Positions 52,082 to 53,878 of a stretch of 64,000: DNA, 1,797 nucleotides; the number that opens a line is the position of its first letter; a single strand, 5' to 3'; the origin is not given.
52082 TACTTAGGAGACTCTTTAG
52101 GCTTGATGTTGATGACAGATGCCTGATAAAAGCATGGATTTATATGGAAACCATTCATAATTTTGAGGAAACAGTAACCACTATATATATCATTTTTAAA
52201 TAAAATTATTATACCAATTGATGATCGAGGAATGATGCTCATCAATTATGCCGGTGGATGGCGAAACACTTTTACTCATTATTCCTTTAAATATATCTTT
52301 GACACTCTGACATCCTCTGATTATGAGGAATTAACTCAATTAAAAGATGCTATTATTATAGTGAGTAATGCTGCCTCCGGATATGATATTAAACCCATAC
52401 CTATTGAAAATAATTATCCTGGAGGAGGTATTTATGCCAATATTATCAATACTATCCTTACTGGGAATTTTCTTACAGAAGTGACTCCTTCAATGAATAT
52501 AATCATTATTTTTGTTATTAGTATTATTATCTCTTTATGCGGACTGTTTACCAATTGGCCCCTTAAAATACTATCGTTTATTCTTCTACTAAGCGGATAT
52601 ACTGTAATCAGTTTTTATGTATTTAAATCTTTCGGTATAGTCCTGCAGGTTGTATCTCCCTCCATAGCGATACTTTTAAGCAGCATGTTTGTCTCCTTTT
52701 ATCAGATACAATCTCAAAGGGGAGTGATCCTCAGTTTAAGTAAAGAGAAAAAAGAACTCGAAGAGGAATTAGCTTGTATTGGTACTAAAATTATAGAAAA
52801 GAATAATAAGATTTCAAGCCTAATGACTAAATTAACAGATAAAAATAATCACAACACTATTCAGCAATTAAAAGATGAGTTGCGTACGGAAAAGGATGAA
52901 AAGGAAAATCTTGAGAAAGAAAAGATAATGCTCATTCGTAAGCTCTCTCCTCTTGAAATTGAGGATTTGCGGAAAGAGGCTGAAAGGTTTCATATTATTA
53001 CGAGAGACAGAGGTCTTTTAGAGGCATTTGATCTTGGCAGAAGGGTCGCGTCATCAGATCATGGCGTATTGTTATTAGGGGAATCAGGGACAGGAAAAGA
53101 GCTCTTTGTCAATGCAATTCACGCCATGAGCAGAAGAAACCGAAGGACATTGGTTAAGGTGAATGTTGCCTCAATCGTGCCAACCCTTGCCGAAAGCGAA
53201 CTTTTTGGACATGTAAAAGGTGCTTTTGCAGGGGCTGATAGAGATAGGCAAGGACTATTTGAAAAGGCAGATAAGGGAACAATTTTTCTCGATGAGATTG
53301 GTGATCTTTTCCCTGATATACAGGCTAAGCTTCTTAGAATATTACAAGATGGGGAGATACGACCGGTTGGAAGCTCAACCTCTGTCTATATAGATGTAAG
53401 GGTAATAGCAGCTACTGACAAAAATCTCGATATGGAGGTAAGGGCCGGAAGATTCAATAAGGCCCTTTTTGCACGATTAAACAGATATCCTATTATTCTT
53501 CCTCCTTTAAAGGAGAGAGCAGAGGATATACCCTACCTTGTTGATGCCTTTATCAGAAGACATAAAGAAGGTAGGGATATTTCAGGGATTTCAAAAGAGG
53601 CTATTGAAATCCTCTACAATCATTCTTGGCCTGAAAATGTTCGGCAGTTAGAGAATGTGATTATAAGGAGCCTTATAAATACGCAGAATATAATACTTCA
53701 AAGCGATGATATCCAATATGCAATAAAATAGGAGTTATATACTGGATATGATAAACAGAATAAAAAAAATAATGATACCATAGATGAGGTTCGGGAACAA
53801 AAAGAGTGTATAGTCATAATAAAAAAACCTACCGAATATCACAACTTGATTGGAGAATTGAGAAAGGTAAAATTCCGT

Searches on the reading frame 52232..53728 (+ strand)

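Call 43: search_protein_families(library=pfam, proteins=[window:52232-53728:+], max_evalue=0.00001)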
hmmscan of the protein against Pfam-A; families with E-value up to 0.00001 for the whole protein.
window:52232-53728:+ (499 aa): 6 families
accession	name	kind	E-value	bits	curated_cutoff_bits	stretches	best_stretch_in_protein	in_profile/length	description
PF00158.32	Sigma54_activat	-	2.6e-58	196.9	20.2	1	256-421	2-167/168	Sigma-54 interaction domain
PF25601.1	AAA_lid_14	-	5.9e-17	61.7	27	1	427-497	1-73/87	AAA+ ATPase lid domain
PF14532.12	Sigma54_activ_2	-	2.7e-14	54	25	1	272-426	17-138/138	Sigma-54 interaction domain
PF05226.16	CHASE2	-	1.2e-09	38.5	26.3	1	2-99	161-254/257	CHASE2 domain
PF07728.20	AAA_5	-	8.9e-08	32.7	22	1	278-396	1-122/139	AAA domain (dynein-related subfamily)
PF00004.35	AAA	-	2e-06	28.7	21.2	1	279-413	1-128/131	ATPase family associated with various cellular activities (AAA)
